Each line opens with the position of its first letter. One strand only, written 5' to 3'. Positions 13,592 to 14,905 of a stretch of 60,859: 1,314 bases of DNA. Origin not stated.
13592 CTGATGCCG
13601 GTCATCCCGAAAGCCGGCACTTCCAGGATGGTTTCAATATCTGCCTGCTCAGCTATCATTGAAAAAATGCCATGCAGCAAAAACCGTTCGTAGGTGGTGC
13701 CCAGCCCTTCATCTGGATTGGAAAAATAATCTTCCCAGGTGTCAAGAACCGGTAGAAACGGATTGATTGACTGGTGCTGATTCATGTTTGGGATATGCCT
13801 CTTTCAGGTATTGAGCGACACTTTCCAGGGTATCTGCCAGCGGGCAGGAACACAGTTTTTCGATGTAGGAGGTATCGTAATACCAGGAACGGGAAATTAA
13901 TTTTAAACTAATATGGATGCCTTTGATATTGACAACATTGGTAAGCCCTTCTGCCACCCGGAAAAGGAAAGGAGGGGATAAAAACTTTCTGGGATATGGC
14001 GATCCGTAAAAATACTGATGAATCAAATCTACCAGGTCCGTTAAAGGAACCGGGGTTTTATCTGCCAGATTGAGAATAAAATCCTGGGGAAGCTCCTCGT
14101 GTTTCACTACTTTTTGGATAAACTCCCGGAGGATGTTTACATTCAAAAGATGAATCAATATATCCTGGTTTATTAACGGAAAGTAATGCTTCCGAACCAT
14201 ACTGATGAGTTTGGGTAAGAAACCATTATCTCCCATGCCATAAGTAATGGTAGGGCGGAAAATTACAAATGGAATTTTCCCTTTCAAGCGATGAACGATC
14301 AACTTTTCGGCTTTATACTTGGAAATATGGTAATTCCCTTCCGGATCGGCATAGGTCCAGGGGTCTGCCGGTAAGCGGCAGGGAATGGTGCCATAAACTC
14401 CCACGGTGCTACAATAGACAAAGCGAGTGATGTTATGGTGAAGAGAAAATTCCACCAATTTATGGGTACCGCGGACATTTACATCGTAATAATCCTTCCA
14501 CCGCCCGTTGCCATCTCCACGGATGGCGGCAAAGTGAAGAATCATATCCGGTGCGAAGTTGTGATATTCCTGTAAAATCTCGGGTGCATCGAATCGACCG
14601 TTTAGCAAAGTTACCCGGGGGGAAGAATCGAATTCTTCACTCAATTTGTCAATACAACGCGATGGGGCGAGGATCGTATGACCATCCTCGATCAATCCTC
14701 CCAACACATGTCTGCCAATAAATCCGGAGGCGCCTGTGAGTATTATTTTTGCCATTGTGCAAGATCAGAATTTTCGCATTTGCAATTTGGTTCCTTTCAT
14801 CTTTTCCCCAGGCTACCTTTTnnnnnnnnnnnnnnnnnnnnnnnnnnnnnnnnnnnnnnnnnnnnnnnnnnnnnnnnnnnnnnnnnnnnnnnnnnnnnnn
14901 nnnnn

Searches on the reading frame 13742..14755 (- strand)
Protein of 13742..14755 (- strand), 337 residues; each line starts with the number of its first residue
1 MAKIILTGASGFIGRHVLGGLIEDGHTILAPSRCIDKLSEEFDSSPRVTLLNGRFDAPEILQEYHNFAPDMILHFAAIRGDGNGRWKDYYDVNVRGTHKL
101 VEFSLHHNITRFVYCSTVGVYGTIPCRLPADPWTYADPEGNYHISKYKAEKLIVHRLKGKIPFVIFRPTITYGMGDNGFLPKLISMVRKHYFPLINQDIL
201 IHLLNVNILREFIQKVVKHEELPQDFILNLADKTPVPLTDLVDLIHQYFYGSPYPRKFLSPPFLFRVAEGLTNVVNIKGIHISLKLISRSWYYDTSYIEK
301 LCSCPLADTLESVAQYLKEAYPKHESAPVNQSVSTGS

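Call 4: search_protein_families(library=pfam, proteins=[window:13742-14755:-], max_evalue=0.01)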
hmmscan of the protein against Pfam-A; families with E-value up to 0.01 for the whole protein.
window:13742-14755:- (337 aa): 7 families
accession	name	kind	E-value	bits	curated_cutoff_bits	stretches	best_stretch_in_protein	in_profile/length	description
PF01370.27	Epimerase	-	9e-26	91.2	20.9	1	4-189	1-195/240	NAD dependent epimerase/dehydratase family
PF01073.25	3Beta_HSD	-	2.9e-15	56.5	22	1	6-190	2-200/280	3-beta hydroxysteroid dehydrogenase/isomerase family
PF07993.18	NAD_binding_4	-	8.7e-13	48.5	20.1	1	70-182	90-218/258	Male sterility protein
PF16363.11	GDP_Man_Dehyd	-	2.3e-10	40.9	27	1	6-155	2-166/332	GDP-mannose 4,6 dehydratase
PF13460.12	NAD_binding_10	-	2.6e-10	40.9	27.2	1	8-169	1-144/184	NAD(P)H-binding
PF04321.23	RmlD_sub_bind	-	1.7e-08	34.3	27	1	3-190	2-170/287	RmlD substrate binding domain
PF05368.20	NmrA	-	0.0023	18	27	1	3-118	4-108/298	NmrA-like family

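Call 6: search_protein_families(library=ncbifam, proteins=[window:13742-14755:-], max_evalue=0.01)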
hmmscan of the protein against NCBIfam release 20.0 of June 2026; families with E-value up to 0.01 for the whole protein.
window:13742-14755:- (337 aa): 21 families
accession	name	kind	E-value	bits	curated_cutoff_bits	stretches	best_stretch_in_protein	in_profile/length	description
NF042422.1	oxyalk_red_OleD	equivalog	3.9e-19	69.2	580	1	3-195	2-192/329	2-alkyl-3-oxoalkanoate reductase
TIGR03466.1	HpnA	hypoth_equivalog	1.8e-16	59.9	367.65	1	3-181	2-180/327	hopanoid-associated sugar epimerase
TIGR01179.1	galE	equivalog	4.7e-16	58.5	262.3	1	3-155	1-158/332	UDP-glucose 4-epimerase GalE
TIGR01746.1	Thioester-redct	subfamily_domain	7.3e-15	55.1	213.35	1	3-248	1-280/371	thioester reductase domain-containing protein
TIGR04180.1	EDH_00030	hypoth_equivalog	2.9e-13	49.5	475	1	4-174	1-178/297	NAD-dependent 4,6-dehydratase LegB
NF042423.1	oxyalk_red_Shew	equivalog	5.2e-13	48.8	580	1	2-196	9-199/331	2-alkyl-3-oxoalkanoate reductase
NF007956.0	PRK10675.1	subfamily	8e-13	48.2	394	1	3-154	2-161/338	UDP-glucose 4-epimerase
NF005539.0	PRK07201.1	equivalog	1.4e-12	47.1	549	1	4-181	3-187/657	SDR family oxidoreductase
NF043036.1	ErythonDh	equivalog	6e-11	42.1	325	1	3-154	2-161/321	D-erythronate dehydrogenase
TIGR02197.1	heptose_epim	equivalog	9e-09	34.9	274.6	1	4-158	1-155/316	ADP-glyceromanno-heptose 6-epimerase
NF052578.1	StrlDmthSdmBMthl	equivalog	3.2e-07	30.4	600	1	70-175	66-173/328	sterol demethylase protein SdmB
TIGR01181.1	dTDP_gluc_dehyt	equivalog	3.3e-07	29.7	365.1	1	3-175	1-185/321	dTDP-glucose 4,6-dehydratase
TIGR01214.1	rmlD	equivalog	4.1e-06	26.1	224.05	1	3-188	1-168/285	dTDP-4-dehydrorhamnose reductase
NF047350.1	aureusi_NRPS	equivalog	1.2e-05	22.4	2500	1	3-121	2029-2159/2373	aureusimine non-ribosomal peptide synthetase AusA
NF050030.1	thlkprotThyD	equivalog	4e-05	22.9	400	1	3-245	2-246/305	thylakoid membrane protein ThyD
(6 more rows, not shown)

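Call 54: search_solved_structures(query=window:13742-14755:-, max_evalue=0.00001)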
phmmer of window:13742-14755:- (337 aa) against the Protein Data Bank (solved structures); distinct sequences matched with E-value up to 0.00001: 41.
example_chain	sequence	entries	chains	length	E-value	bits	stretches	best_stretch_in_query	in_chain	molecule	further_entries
1kvs_A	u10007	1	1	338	3.9e-15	58.9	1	3-179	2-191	UDP-GALACTOSE 4-EPIMERASE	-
1udc_A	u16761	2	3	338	1.4e-14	57.1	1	3-179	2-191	UDP-GALACTOSE-4-EPIMERASE | UDP-GALACTOSE 4-EPIMERASE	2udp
1lrj_A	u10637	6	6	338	1.4e-14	57.1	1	3-179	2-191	UDP-glucose 4-epimerase | UDP-GALACTOSE 4-EPIMERASE | UDP-GALACTOSE-4-EPIMERASE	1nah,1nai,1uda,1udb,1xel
1lrk_A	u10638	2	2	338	1.4e-14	57.1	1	3-179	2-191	UDP-glucose 4-epimerase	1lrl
5gy7_A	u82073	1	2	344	1.4e-14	57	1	3-179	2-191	UDP-glucose 4-epimerase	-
1kvr_A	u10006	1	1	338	1.9e-14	56.6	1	3-179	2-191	UDP-GALACTOSE 4-EPIMERASE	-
1kvt_A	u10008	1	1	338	1.9e-14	56.6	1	3-179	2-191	UDP-GALACTOSE 4-EPIMERASE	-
1kvq_A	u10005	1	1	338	1.9e-14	56.6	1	3-179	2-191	UDP-GALACTOSE 4-EPIMERASE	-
1kvu_A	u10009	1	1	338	4.9e-14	55.3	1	3-178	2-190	UDP-GALACTOSE 4-EPIMERASE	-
1a9y_A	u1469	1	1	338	6.8e-14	54.8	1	3-178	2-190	UDP-GALACTOSE 4-EPIMERASE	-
1a9z_A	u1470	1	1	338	6.9e-14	54.8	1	3-178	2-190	UDP-GALACTOSE 4-EPIMERASE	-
4lis_A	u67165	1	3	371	2.3e-10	43.2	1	3-150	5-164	UDP-glucose 4-epimerase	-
8vr2_A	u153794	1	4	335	5.1e-10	42.1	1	3-200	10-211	NAD-dependent epimerase/dehydratase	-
2q1w_A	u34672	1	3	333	6.4e-10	41.7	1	1-172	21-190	Putative nucleotide sugar epimerase/ dehydratase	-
1z45_A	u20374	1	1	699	3.1e-09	39.5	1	4-153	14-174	GAL10 bifunctional protein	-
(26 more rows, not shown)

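Call 65: find_homologous_proteins(query=window:13742-14755:-, max_evalue=1e-10)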
Query window:13742-14755:- (337 aa): 164 proteins with E <= 1e-10 among 1853 candidates; the best 120 are listed.
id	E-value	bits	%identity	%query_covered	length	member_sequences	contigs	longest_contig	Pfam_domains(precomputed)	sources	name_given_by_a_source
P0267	2.2e-231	785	100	100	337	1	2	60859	PF04321.24,PF16363.12,PF01073.26,PF07993.19,PF13460.13,PF01370.28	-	-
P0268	4.1e-125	435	57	97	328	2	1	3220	PF04321.24,PF16363.12,PF01073.26,PF07993.19,PF13460.13,PF01370.28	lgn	-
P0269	1.6e-119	417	57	98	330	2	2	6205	PF04321.24,PF16363.12,PF02719.22,PF05368.20,PF01073.26,PF07993.19,PF13460.13,PF01370.28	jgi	-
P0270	2.7e-118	413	56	97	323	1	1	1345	PF04321.24,PF16363.12,PF02719.22,PF05368.20,PF01073.26,PF07993.19,PF13460.13,PF01370.28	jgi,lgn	-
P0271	1.1e-103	365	49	96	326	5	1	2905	PF04321.24,PF16363.12,PF02719.22,PF05368.20,PF01073.26,PF07993.19,PF13460.13,PF01370.28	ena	-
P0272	3.2e-101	357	51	94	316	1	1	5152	PF04321.24,PF16363.12,PF02719.22,PF01073.26,PF07993.19,PF13460.13,PF01370.28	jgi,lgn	-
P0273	4.4e-101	356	49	96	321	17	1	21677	PF04321.24,PF16363.12,PF02719.22,PF01073.26,PF07993.19,PF13460.13,PF01370.28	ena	-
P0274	1.4e-97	345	49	96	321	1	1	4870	PF04321.24,PF16363.12,PF01073.26,PF07993.19,PF13460.13,PF01370.28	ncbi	-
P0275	3.2e-96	340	50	95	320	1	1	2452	PF04321.24,PF16363.12,PF01073.26,PF07993.19,PF13460.13,PF01370.28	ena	-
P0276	8.9e-95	336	47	96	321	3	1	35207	PF04321.24,PF16363.12,PF01073.26,PF07993.19,PF01370.28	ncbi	-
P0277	5.7e-92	326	48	96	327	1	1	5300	PF04321.24,PF16363.12,PF02719.22,PF01073.26,PF07993.19,PF13460.13,PF01370.28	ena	-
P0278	7.5e-92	326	46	98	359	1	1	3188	PF04321.24,PF16363.12,PF01073.26,PF07993.19,PF13460.13,PF01370.28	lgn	-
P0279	3.9e-91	324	45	96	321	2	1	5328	PF04321.24,PF16363.12,PF01073.26,PF07993.19,PF01370.28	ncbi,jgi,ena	-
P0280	5.0e-87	310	47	96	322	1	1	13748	PF04321.24,PF16363.12,PF01073.26,PF07993.19,PF13460.13,PF01370.28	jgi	jgi:nucleoside-diphosphate-sugar epimerase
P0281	5.0e-86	307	47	95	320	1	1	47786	PF04321.24,PF16363.12,PF05368.20,PF01073.26,PF07993.19,PF13460.13,PF01370.28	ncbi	-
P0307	2.4e-60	222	40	94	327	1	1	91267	PF04321.24,PF16363.12,PF02719.22,PF05368.20,PF01073.26,PF07993.19,PF13460.13,PF01370.28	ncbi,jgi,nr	ncbi:MAG: NAD-dependent epimerase/dehydratase family protein [Calditrichaeota bacterium]|nr:NAD-depe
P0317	6.7e-56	208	40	94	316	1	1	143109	PF04321.24,PF16363.12,PF02719.22,PF05368.20,PF01073.26,PF07993.19,PF13460.13,PF01370.28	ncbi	-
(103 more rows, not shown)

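Call 66: find_encoding_contigs(protein=P0307, flank=10000, max_places=1)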
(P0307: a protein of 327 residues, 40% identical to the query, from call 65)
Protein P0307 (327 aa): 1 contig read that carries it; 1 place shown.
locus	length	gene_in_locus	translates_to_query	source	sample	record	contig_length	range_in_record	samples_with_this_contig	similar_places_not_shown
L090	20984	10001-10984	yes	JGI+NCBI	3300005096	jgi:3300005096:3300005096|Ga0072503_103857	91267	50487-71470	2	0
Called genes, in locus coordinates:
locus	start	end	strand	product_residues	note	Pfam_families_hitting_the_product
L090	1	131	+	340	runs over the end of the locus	PF01522:Polysacc_deac_1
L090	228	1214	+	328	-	-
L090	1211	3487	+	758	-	PF16889:Hepar_II_III_N, PF07940:Hepar_II_III_C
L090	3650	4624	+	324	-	PF13439:Glyco_transf_4 (faint), PF00534:Glycos_transf_1, PF13692:Glyco_trans_1_4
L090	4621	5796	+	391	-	PF13579:Glyco_trans_4_4, PF13439:Glyco_transf_4, PF00534:Glycos_transf_1, PF13692:Glyco_trans_1_4, PF13524:Glyco_trans_1_2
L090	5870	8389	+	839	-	-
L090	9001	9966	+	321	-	-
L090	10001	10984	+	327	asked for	PF01073:3Beta_HSD, PF01370:Epimerase, PF02719:Polysacc_synt_2 (weak), PF04321:RmlD_sub_bind, PF05368:NmrA, PF07993:NAD_binding_4, PF16363:GDP_Man_Dehyd, PF13460:NAD_binding_10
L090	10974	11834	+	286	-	PF08241:Methyltransf_11 (weak)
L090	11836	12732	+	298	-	PF00535:Glycos_transf_2, PF10111:Glyco_tranf_2_2, PF13641:Glyco_tranf_2_3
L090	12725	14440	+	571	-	PF00535:Glycos_transf_2, PF10111:Glyco_tranf_2_2 (faint), PF13641:Glyco_tranf_2_3, PF13506:Glyco_transf_21 (faint), PF00535:Glycos_transf_2, PF13641:Glyco_tranf_2_3, PF13632:Glyco_trans_2_3 (weak)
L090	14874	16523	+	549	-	PF13231:PMT_2, PF09913:DUF2142 (weak)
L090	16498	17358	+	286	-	PF00348:polyprenyl_synt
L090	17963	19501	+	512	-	-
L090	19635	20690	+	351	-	PF01040:UbiA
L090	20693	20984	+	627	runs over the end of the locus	PF13860:FlgD_ig, PF18962:Por_Secre_tail (weak)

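Call 67: find_encoding_contigs(protein=P0317, flank=10000, max_places=1)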
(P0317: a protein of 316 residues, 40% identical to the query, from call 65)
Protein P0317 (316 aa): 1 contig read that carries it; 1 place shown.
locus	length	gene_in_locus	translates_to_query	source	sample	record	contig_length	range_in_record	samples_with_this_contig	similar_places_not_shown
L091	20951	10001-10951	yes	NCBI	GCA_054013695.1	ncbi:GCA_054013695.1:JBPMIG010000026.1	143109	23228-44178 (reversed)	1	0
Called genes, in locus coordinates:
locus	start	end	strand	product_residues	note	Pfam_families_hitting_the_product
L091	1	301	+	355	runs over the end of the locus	PF13439:Glyco_transf_4 (weak), PF00534:Glycos_transf_1, PF13692:Glyco_trans_1_4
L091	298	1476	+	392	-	PF13579:Glyco_trans_4_4, PF13439:Glyco_transf_4, PF00534:Glycos_transf_1, PF13692:Glyco_trans_1_4, PF13524:Glyco_trans_1_2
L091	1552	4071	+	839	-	-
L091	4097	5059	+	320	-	-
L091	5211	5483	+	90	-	PF00550:PP-binding (weak)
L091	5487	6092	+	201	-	PF00132:Hexapep (faint), PF25087:GMPPB_C (faint)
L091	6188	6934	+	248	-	-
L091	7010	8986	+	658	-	PF13522:GATase_6, PF13537:GATase_7, PF00733:Asn_synthase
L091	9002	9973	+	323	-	PF02540:NAD_synthase, PF01507:PAPS_reduct (faint), PF02540:NAD_synthase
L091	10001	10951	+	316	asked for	PF01073:3Beta_HSD, PF01370:Epimerase, PF02719:Polysacc_synt_2 (faint), PF04321:RmlD_sub_bind, PF05368:NmrA (faint), PF13460:NAD_binding_10, PF16363:GDP_Man_Dehyd, PF07993:NAD_binding_4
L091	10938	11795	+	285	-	PF08241:Methyltransf_11, PF13649:Methyltransf_25 (weak)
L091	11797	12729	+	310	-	PF00535:Glycos_transf_2, PF10111:Glyco_tranf_2_2, PF13641:Glyco_tranf_2_3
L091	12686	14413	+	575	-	PF00535:Glycos_transf_2, PF13506:Glyco_transf_21 (faint), PF13641:Glyco_tranf_2_3, PF13632:Glyco_trans_2_3 (faint), PF00535:Glycos_transf_2, PF13641:Glyco_tranf_2_3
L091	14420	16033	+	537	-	PF13231:PMT_2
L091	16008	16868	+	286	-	PF00348:polyprenyl_synt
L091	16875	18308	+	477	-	-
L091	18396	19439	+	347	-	PF01040:UbiA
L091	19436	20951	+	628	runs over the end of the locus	PF18962:Por_Secre_tail (faint), PF13860:FlgD_ig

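Call 69: search_protein_families(library=ncbifam, proteins=[L091:9002-9973:+, L091:5211-5483:+, L091:5487-6092:+, L091:6188-6934:+], max_evalue=0.0001)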
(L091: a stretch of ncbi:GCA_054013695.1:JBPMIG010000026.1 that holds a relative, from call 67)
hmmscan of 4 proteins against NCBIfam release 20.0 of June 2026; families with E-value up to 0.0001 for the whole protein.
L091:9002-9973:+ (323 aa): 11 families
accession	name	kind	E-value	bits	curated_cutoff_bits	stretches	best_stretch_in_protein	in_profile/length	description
NF002048.0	PRK00876.1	subfamily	4.4e-141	469.4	313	1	2-320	6-324/330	NAD(+) synthase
NF010587.0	PRK13980.1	equivalog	7.3e-59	199.1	255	2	165-304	109-247/267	NAD+ synthase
TIGR00552.1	nadE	equivalog_domain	5.1e-50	170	63.65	2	152-258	92-198/251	NAD(+) synthase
NF010588.0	PRK13981.1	equivalog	7.7e-31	107.1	479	2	17-104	270-356/546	NAD+ synthase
NF001979.1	PRK00768.1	equivalog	2.4e-26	92.8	250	1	164-252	127-215/266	NAD(+) synthase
TIGR00884.1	guaA_Cterm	equivalog_domain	5.1e-10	39.2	338.75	1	18-95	5-82/310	glutamine-hydrolyzing GMP synthase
NF000848.1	PRK00074.1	equivalog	5.5e-10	38.4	400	1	15-95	199-276/512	glutamine-hydrolyzing GMP synthase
TIGR00268.2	TIGR00268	equivalog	6.9e-08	32.1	150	1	35-96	15-76/259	ATP-dependent sacrificial sulfur transferase LarE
NF002730.0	PRK02628.1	equivalog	1.2e-06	27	473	1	32-95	358-426/677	NAD(+) synthase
NF006351.0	PRK08576.1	equivalog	1.6e-05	23.7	290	1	19-96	220-295/436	hypothetical protein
TIGR02937.1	sigma70-ECF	superfamily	9.5e-05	22.1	42.9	0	151-308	98-163/165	sigma-70 family RNA polymerase sigma factor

L091:5211-5483:+ (90 aa): 9 families
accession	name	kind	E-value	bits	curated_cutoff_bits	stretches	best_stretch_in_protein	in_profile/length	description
NF052616.1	ACP_for_OlsHI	equivalog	2e-13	50.5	130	1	1-82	1-82/83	ornithine lipid biosynthesis acyl carrier protein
NF058660.1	cispen_ACP_AmcB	equivalog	4.6e-12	45.9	80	1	4-81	2-79/80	cispentacin biosynthesis acyl carrier protein AmcB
NF002148.0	PRK00982.1-2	subfamily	1.4e-06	28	71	1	3-81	4-78/79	acyl carrier protein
TIGR00517.1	acyl_carrier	equivalog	2.8e-06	27.1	70.45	1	4-80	4-76/77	acyl carrier protein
NF005798.0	PRK07639.1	equivalog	1.1e-05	25.8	100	1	21-84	22-85/91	petrobactin biosynthesis protein AsbD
NF002150.0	PRK00982.1-4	subfamily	1.1e-05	25.6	66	1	4-81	6-79/80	acyl carrier protein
NF002149.0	PRK00982.1-3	equivalog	4.5e-05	23.3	106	1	1-62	1-60/78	acyl carrier protein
NF002151.0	PRK00982.1-5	equivalog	4.6e-05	23.5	92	1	2-78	2-74/78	acyl carrier protein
NF002147.0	PRK00982.1-1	equivalog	7e-05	22.6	84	1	21-81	23-81/83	acyl carrier protein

L091:5487-6092:+ (201 aa): 30 families (the best 25 are shown)
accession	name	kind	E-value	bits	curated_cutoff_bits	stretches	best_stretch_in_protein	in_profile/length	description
NF007797.0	PRK10502.1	subfamily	1.3e-21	77.1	192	1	26-158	53-180/183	WcaF family extracellular polysaccharide biosynthesis acetyltransferase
NF007499.0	PRK10092.1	equivalog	2.9e-15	56.5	314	1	15-154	57-180/183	maltose O-acetyltransferase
TIGR04008.1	WcaF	equivalog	5.9e-15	55.6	326.3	1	26-157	52-178/180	colanic acid biosynthesis acetyltransferase WcaF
TIGR03532.1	DapD_Ac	equivalog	1.7e-14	54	231.75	1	102-161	159-218/231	2,3,4,5-tetrahydropyridine-2,6-dicarboxylate N-acetyltransferase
NF038307.1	EPS_acetyl_HpsU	equivalog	2.3e-14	53.4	305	1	26-153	52-174/178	hormogonium polysaccharide biosynthesis acetyltransferase HpsU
TIGR03308.1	phn_thr-fam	hypoth_equivalog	7e-14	52.2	201.65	1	111-161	116-166/204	phosphonate metabolim protein, transferase hexapeptide repeat family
NF000490.1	chloram_CatB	equivalog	2.4e-12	46.6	350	1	106-189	113-196/210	type B chloramphenicol O-acetyltransferase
NF000311.1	Vat_ABCDEFH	equivalog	2.5e-12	46.8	300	1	20-168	35-176/201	Vat family streptogramin A O-acetyltransferase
NF033468.1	stregram_VatI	exception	2.8e-12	46.9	415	1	105-161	114-170/208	streptogramin A O-acetyltransferase Vat(I)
NF007240.0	PRK09677.1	equivalog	3.6e-12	46.2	243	1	32-161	66-188/192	putative lipopolysaccharide biosynthesis O-acetyl transferase WbbJ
NF007076.0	PRK09527.1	equivalog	1.2e-11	44.4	347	1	23-160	53-191/203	galactoside O-acetyltransferase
TIGR03570.1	NeuD_NnaD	subfamily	1.6e-11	44.2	160.8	1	49-152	97-202/202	NeuD/PglB/VioB family sugar acetyltransferase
NF058585.1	HptprglPActTf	PfamEq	3e-11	43.2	300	1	101-166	104-169/172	heptaprenylglyceryl phosphate O-acetyltransferase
NF050158.1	CarbAnhydGPos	equivalog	6.4e-11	42.2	250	1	29-171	13-157/172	gamma carbonic anhydrase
NF000084.1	amicyc_ac_ApmA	equivalog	6.2e-10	39.2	550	1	112-167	185-243/274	aminocyclitol acetyltransferase ApmA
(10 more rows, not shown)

L091:6188-6934:+ (248 aa): 0 families
